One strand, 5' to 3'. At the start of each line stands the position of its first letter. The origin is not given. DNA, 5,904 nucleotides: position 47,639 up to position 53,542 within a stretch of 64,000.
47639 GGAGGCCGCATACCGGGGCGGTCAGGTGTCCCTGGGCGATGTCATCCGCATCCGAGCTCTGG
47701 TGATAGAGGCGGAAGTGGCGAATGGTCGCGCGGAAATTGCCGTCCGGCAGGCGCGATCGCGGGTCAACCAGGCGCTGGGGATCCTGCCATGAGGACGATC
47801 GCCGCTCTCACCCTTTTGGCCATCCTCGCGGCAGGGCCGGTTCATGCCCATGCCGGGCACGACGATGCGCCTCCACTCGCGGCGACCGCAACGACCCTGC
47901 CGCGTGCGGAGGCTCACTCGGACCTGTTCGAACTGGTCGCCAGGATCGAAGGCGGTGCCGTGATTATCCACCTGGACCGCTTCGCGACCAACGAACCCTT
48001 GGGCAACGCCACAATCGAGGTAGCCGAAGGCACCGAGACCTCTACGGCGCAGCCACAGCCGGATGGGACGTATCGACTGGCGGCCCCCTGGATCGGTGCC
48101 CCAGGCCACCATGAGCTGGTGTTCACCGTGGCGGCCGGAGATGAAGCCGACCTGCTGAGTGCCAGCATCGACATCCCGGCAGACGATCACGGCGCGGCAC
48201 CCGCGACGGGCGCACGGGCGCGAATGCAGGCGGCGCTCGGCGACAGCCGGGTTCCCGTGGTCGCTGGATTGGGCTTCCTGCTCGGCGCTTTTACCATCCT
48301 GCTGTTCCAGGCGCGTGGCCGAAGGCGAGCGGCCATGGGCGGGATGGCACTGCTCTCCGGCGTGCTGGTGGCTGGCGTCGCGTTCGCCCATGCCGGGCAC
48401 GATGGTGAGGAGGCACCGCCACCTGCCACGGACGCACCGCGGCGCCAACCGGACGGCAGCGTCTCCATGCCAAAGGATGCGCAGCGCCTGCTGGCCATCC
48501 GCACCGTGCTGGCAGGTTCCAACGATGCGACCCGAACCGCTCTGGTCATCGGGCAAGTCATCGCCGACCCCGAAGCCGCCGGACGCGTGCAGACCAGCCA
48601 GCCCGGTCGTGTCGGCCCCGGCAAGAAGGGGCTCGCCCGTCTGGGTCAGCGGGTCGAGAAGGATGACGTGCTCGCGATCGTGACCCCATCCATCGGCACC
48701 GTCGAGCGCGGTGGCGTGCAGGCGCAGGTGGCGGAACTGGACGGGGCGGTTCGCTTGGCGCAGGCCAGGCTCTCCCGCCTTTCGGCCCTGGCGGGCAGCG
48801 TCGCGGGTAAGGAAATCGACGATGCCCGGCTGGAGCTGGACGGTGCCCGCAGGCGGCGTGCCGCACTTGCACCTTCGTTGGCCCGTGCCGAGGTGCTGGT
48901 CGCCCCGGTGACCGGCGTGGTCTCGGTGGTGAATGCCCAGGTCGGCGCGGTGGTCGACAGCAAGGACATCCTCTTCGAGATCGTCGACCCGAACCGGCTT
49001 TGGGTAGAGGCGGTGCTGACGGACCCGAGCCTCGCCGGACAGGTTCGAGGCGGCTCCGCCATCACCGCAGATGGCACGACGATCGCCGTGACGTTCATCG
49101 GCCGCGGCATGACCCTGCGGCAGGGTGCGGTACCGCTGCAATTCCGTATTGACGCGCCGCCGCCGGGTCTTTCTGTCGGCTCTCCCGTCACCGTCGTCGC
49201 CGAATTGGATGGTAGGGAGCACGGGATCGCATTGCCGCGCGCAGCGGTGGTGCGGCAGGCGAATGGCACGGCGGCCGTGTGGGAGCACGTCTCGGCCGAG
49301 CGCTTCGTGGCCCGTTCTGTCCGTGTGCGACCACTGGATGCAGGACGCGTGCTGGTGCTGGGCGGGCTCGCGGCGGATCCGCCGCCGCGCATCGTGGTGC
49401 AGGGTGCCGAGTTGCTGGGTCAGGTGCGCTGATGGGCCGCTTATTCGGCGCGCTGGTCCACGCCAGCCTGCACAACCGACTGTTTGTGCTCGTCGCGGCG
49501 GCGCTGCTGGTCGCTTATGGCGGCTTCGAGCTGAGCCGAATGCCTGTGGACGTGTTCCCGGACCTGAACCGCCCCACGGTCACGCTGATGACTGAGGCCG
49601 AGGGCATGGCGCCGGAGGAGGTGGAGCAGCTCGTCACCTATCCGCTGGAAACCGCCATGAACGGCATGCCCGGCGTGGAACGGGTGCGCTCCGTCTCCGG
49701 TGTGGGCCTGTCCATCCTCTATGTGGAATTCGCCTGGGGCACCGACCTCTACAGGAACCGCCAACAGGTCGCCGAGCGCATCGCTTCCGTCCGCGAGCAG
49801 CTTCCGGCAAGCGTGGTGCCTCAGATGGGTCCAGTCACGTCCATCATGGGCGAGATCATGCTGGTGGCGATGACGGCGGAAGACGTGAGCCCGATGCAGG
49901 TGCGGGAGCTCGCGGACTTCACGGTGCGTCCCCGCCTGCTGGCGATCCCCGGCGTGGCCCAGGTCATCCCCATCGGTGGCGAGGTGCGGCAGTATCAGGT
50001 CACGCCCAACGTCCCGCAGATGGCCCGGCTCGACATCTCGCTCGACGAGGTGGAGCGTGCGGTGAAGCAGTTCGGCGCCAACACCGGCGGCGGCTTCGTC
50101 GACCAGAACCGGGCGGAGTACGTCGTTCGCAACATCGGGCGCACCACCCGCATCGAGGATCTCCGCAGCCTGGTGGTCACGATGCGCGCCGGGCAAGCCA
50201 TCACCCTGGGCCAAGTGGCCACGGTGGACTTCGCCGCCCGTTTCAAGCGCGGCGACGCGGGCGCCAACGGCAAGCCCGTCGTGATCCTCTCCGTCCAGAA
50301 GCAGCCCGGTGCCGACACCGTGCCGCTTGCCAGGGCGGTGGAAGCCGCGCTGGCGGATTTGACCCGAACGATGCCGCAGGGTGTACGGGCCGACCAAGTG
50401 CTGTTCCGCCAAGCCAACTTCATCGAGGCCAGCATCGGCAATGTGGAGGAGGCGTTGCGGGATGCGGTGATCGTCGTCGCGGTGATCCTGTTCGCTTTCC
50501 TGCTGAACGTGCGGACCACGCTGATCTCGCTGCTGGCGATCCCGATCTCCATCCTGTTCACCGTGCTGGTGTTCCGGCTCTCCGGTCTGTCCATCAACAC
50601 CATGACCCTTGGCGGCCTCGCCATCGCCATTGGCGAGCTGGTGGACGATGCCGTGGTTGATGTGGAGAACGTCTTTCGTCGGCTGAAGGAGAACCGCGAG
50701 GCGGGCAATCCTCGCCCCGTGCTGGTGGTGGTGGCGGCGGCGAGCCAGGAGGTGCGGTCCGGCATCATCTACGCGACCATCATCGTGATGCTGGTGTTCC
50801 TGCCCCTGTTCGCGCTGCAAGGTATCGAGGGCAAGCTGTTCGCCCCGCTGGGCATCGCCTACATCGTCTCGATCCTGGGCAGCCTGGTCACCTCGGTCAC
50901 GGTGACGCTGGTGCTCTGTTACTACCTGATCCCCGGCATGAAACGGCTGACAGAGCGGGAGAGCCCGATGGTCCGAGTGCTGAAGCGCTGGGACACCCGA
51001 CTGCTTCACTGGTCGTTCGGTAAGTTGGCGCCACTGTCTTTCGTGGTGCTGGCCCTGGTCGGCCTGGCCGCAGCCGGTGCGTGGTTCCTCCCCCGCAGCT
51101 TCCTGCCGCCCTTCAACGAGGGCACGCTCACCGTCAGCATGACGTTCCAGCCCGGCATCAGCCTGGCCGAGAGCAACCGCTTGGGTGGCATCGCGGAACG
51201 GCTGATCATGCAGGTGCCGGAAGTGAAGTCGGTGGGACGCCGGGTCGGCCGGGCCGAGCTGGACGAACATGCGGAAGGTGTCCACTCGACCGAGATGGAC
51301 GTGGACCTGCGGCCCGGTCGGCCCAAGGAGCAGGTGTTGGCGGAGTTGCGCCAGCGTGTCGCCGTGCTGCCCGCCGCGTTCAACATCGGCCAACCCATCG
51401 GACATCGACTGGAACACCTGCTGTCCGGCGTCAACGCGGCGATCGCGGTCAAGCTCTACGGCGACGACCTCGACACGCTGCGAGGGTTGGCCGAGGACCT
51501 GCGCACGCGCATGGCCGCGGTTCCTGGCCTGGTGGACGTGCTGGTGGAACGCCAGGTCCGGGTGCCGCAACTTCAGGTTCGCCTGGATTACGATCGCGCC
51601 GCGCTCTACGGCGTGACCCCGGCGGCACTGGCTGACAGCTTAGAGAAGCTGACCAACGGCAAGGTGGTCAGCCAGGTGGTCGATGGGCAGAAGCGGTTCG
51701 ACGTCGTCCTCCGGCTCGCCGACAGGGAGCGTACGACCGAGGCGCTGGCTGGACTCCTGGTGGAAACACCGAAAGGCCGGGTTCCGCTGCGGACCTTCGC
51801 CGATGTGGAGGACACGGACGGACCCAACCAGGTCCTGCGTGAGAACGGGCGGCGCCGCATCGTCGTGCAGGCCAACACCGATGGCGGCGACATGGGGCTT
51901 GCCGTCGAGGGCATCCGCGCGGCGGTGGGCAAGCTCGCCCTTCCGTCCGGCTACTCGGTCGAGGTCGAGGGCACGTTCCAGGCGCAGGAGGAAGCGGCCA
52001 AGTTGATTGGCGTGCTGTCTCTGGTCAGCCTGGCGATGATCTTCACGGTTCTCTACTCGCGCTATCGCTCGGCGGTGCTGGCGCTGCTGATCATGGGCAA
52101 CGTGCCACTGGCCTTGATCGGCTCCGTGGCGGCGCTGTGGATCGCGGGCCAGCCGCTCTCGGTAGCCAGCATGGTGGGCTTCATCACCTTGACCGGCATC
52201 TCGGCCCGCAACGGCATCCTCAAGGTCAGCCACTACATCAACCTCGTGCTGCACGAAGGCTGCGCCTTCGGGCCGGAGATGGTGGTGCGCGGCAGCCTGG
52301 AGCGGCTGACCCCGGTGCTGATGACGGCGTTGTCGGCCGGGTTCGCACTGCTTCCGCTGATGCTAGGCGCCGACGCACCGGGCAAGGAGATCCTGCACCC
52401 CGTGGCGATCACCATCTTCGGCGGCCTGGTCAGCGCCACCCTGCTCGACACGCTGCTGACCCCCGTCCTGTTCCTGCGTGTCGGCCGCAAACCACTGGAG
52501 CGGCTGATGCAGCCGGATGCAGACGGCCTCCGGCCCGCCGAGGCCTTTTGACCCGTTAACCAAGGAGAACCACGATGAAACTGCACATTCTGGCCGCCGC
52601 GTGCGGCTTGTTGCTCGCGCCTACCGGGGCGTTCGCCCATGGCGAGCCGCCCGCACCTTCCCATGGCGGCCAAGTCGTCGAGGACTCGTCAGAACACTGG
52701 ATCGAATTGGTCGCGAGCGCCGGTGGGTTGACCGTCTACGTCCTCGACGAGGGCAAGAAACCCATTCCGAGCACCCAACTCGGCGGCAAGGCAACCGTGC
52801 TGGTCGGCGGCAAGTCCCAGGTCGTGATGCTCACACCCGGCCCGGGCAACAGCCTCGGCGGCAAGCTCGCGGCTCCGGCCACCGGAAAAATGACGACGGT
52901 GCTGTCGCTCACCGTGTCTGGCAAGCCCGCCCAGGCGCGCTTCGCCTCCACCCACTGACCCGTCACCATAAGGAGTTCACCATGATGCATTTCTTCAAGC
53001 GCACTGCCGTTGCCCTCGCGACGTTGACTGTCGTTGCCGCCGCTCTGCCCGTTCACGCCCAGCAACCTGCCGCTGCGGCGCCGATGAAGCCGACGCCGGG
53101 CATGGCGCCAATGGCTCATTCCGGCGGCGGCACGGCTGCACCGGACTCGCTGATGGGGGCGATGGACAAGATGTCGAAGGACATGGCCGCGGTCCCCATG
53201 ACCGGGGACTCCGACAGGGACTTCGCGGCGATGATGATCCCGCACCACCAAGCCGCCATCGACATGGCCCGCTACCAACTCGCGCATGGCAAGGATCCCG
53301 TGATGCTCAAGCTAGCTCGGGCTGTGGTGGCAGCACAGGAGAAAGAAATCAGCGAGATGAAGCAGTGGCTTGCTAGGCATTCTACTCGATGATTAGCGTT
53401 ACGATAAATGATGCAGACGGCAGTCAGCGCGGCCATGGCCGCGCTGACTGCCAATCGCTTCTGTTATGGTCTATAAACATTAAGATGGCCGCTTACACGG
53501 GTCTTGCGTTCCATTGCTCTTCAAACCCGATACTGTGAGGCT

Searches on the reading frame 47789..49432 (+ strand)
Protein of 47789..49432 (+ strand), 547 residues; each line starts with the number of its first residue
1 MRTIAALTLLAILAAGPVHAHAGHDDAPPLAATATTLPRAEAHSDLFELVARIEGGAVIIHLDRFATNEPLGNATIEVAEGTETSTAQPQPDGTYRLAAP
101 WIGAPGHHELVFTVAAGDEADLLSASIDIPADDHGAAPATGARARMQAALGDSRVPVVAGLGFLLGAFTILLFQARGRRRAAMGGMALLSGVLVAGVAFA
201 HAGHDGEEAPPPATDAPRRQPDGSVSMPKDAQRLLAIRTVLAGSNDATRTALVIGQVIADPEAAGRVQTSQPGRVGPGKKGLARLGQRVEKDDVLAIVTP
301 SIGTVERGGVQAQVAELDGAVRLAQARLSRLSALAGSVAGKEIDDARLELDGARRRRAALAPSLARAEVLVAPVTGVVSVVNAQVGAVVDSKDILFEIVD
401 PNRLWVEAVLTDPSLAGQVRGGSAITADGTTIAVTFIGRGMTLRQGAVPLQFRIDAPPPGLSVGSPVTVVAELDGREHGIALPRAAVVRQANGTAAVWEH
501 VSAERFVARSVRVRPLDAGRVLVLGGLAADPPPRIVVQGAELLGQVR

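Call 23: search_protein_families(library=pfam, proteins=[window:47789-49432:+], max_evalue=0.001)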
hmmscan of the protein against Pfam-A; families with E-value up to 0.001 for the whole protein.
window:47789-49432:+ (547 aa): 2 families
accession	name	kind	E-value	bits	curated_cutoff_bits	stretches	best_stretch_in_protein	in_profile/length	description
PF13437.12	HlyD_3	-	1.4e-12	48.7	22.2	1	369-461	1-103/106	HlyD family secretion protein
PF16576.10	HlyD_D23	-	2.1e-06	27.6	30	1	253-426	8-166/214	Barrel-sandwich domain of CusB or HlyD membrane-fusion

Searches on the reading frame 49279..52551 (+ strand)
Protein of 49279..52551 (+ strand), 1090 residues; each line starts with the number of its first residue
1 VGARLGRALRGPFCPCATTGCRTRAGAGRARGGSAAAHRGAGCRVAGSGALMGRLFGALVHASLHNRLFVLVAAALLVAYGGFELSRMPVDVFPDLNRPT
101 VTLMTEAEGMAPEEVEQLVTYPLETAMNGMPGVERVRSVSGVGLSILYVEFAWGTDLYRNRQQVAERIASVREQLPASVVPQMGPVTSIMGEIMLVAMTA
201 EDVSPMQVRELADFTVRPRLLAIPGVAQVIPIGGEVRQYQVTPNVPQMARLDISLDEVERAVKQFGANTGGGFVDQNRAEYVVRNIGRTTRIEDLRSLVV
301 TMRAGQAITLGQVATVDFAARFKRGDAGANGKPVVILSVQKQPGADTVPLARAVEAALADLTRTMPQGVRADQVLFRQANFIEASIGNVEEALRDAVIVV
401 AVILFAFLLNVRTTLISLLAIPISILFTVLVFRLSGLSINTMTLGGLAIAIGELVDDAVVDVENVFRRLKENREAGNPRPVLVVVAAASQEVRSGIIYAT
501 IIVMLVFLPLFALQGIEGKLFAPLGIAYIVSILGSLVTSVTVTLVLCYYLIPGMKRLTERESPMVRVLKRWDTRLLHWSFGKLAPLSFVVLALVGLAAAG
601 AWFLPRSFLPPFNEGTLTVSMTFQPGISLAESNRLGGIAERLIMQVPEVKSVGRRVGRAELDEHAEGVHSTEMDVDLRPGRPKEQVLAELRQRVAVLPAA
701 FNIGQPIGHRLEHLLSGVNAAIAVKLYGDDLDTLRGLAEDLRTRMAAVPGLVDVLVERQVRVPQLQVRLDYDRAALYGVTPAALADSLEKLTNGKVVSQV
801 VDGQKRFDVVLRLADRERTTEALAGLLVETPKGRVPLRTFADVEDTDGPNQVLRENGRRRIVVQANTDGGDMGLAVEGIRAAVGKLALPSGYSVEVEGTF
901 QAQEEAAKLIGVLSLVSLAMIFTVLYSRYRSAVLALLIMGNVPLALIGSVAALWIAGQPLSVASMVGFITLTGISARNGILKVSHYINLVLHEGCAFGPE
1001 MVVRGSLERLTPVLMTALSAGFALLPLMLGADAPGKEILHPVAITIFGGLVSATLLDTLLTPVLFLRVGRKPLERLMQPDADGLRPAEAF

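Call 23: search_protein_families(library=pfam, proteins=[window:49279-52551:+], max_evalue=0.001)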
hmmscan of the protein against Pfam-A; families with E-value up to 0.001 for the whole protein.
window:49279-52551:+ (1090 aa): 2 families
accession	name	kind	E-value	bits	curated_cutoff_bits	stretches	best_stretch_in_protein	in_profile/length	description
PF00873.25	ACR_tran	-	5e-247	822.8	28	1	61-1067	3-1019/1021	AcrB/AcrD/AcrF family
PF03176.21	MMPL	-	0.00029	20.3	20.5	1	843-1071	71-305/333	MMPL family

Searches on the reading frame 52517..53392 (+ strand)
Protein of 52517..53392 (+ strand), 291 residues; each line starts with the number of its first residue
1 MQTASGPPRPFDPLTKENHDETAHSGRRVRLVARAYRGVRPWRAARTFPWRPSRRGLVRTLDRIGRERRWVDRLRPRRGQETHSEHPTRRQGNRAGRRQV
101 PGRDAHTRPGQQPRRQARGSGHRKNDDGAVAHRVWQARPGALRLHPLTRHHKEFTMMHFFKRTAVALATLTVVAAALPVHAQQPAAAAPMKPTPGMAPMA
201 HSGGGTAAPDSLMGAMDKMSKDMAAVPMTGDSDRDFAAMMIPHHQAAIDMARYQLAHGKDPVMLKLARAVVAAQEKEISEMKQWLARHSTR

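Call 23: search_protein_families(library=pfam, proteins=[window:52517-53392:+], max_evalue=0.001)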
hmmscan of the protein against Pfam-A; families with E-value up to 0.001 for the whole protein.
window:52517-53392:+ (291 aa): 1 family
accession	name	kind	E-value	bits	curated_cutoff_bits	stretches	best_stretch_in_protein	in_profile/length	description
PF03713.19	DUF305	-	1e-16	61.8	27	1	199-285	58-151/151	Domain of unknown function (DUF305)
